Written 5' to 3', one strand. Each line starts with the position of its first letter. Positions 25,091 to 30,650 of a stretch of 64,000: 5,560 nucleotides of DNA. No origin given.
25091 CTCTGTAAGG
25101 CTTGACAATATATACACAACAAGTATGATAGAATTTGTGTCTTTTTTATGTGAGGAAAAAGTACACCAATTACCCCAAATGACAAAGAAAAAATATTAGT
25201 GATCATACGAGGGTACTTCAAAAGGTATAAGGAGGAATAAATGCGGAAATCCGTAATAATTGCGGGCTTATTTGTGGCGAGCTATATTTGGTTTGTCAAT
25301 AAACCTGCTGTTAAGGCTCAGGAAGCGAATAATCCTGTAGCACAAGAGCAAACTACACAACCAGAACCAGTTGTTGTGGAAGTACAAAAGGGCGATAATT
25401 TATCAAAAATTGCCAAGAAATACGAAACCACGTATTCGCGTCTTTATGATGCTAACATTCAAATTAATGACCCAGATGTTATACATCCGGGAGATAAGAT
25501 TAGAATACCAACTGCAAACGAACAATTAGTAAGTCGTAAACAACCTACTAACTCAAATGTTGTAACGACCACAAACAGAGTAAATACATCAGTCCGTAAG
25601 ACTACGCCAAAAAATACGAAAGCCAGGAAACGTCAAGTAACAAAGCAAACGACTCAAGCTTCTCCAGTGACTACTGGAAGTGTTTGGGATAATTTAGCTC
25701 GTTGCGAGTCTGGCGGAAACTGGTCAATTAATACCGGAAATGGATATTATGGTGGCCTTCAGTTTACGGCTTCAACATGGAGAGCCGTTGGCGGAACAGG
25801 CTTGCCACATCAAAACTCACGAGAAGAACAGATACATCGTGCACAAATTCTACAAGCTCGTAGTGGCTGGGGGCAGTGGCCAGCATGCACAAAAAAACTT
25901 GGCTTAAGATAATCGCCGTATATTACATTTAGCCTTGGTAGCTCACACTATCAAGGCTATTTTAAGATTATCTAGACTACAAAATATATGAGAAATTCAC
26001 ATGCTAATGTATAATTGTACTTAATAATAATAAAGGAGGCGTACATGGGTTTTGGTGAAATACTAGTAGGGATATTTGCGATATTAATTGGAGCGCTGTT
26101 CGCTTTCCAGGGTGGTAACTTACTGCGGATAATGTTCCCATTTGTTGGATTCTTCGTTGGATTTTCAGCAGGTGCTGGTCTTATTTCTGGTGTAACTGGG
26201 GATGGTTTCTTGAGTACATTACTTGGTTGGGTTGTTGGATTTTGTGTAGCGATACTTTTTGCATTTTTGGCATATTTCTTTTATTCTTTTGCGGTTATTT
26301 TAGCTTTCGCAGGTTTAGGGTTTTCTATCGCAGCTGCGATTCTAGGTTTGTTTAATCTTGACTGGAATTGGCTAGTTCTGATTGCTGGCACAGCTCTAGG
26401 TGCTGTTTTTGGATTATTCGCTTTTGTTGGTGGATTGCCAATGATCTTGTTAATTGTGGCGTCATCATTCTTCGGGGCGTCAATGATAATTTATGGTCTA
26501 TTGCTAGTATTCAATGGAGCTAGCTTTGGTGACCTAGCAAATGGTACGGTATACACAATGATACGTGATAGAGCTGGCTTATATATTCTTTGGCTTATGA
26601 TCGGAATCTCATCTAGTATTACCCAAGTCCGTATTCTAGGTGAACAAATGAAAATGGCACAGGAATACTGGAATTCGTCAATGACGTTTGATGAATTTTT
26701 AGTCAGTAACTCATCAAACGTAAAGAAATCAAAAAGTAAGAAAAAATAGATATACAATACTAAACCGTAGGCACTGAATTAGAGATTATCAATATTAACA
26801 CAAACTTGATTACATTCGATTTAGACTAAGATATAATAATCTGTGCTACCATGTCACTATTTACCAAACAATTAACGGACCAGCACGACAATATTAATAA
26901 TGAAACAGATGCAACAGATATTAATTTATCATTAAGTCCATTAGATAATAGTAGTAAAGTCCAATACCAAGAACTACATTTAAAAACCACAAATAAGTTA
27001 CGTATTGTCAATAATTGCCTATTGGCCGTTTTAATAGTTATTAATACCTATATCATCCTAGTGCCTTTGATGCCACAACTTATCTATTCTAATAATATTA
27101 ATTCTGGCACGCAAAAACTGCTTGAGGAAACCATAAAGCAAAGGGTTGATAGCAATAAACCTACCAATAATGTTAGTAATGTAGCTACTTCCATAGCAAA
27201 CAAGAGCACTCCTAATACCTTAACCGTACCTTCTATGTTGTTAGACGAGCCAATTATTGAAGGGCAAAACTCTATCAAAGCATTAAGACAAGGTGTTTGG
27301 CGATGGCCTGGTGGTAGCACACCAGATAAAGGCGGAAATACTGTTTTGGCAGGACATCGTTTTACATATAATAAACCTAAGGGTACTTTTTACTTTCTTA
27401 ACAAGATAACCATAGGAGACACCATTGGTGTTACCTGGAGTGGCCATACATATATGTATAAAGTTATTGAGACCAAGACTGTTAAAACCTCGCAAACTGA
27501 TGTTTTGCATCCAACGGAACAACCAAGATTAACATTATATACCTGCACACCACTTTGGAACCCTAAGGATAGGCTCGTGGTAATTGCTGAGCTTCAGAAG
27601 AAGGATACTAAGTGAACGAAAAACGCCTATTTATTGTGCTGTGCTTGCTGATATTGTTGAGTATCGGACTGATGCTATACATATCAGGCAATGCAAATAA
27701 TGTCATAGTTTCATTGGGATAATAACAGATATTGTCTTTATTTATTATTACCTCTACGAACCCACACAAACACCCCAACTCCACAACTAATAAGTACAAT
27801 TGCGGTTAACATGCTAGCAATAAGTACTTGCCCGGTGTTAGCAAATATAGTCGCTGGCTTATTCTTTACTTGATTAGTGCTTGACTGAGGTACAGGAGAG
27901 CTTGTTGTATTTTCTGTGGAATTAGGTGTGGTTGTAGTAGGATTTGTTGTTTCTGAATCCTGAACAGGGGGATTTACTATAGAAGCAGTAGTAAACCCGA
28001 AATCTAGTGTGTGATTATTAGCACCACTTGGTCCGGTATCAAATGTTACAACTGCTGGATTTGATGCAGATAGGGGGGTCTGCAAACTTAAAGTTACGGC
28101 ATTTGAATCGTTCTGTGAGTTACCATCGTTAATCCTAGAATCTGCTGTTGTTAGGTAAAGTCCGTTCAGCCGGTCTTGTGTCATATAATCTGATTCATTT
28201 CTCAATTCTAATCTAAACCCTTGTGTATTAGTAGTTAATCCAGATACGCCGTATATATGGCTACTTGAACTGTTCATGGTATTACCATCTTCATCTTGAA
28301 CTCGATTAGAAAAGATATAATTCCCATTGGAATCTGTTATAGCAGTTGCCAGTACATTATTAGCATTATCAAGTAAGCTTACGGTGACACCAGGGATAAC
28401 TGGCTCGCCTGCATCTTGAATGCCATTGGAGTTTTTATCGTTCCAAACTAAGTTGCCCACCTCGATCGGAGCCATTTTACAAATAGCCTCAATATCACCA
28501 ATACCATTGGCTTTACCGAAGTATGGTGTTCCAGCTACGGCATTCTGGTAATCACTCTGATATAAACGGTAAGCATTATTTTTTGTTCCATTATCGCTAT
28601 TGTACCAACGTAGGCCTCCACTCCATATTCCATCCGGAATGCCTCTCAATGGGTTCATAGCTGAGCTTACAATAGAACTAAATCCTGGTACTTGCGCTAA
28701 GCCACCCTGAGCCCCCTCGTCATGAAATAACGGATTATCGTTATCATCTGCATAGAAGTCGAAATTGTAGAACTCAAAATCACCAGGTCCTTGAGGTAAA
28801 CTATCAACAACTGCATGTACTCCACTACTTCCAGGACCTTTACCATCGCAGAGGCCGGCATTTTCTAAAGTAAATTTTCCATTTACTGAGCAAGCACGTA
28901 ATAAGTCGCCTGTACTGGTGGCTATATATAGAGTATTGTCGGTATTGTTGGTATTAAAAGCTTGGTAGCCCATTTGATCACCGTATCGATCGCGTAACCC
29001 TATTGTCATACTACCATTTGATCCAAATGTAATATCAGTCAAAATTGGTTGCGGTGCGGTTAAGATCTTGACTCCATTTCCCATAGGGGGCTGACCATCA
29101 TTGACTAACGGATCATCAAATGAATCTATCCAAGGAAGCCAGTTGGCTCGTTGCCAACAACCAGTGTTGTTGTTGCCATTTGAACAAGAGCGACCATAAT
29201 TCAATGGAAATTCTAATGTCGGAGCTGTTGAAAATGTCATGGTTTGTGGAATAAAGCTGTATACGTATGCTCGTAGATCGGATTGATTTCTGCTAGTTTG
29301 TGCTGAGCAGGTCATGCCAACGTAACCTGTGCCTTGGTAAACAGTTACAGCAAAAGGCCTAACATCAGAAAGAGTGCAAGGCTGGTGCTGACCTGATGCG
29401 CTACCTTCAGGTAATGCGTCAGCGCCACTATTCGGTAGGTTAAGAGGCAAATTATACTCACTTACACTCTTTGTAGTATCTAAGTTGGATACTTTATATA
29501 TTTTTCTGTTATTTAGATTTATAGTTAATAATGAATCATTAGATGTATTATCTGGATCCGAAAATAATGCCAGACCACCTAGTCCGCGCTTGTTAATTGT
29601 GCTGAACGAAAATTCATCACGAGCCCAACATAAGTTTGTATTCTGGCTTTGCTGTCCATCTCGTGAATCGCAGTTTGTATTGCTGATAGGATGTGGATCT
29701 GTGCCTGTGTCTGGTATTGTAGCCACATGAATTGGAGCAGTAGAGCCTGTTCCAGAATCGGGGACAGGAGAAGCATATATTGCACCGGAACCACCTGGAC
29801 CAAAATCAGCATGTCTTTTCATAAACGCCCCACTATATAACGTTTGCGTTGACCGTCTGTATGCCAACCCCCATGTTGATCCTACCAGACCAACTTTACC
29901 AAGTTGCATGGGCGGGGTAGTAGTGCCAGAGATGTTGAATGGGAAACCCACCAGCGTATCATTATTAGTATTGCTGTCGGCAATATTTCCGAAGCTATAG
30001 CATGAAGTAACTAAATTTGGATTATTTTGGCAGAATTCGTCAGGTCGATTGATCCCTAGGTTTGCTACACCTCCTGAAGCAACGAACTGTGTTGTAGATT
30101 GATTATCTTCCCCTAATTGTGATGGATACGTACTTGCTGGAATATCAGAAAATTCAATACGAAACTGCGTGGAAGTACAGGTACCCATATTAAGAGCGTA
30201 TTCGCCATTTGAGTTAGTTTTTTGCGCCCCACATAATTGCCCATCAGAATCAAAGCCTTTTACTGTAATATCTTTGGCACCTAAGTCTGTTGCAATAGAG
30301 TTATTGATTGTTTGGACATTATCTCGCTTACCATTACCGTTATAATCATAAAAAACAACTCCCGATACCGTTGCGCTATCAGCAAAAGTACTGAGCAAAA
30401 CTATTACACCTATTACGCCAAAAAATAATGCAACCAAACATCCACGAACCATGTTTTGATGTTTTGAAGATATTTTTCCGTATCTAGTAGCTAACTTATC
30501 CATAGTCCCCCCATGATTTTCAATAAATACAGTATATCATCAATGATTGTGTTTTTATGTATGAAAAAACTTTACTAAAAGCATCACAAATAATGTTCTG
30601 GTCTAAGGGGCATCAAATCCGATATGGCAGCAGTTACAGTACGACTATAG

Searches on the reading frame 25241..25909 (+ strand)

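Call 35: search_protein_families(library=pfam, proteins=[window:25241-25909:+], max_evalue=0.001)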
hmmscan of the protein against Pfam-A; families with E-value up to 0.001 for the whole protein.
window:25241-25909:+ (223 aa): 2 families
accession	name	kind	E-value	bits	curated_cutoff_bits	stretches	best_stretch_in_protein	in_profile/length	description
PF06737.19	Transglycosylas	-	8e-30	103.8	27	1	146-216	4-77/77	Transglycosylase-like domain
PF01476.26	LysM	-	3e-14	53.1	20.9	1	47-90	2-43/43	LysM domain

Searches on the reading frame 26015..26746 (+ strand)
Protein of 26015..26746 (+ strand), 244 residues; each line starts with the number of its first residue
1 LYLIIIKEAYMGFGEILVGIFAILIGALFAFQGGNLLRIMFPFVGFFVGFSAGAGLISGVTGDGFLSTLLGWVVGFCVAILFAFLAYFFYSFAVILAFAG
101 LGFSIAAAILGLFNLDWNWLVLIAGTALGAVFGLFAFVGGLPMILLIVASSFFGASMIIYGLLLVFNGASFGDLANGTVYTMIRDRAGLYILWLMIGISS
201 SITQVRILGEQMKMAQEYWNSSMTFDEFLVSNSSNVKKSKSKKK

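Call 35: search_protein_families(library=pfam, proteins=[window:26015-26746:+], max_evalue=0.001)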
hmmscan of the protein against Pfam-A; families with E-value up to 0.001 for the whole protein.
window:26015-26746:+ (244 aa): 1 family
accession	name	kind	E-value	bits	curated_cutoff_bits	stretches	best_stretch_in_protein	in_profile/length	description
PF13886.12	TM7S3_TM198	-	9.7e-08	32.4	29.2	1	19-204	1-198/199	TM7S3/TM198-like domain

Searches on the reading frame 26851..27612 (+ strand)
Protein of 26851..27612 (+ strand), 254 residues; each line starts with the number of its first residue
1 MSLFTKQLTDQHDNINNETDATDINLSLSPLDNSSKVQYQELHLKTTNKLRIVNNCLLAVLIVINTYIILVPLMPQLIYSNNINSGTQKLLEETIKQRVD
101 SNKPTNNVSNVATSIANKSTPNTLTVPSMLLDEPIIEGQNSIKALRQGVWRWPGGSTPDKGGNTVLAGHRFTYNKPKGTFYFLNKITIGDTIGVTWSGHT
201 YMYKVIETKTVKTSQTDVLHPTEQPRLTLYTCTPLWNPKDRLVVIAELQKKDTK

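Call 35: search_protein_families(library=pfam, proteins=[window:26851-27612:+], max_evalue=0.001)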
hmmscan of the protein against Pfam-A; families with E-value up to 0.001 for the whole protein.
window:26851-27612:+ (254 aa): 1 family
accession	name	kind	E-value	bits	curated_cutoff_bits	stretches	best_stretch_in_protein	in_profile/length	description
PF04203.18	Sortase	-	5.2e-27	94.5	26.6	1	124-248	1-124/125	Sortase domain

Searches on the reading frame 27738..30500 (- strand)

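Call 36: search_protein_families(library=pfam, proteins=[window:27738-30500:-], max_evalue=0.001)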
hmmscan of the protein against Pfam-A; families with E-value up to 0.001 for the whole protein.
window:27738-30500:- (920 aa): 3 families
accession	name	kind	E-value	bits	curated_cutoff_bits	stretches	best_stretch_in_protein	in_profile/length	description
PF17210.9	SdrD_B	-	2.1e-20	73.4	29.7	1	680-732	2-54/112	SdrD B-like domain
PF11974.14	bMG3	-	1.9e-08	34.7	34.9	1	702-736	28-62/103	Bacterial alpha-2-macroglobulin MG3 domain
PF13620.12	CarboxypepD_reg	-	1.1e-05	26.2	32.3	1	696-732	8-44/82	Carboxypeptidase regulatory-like domain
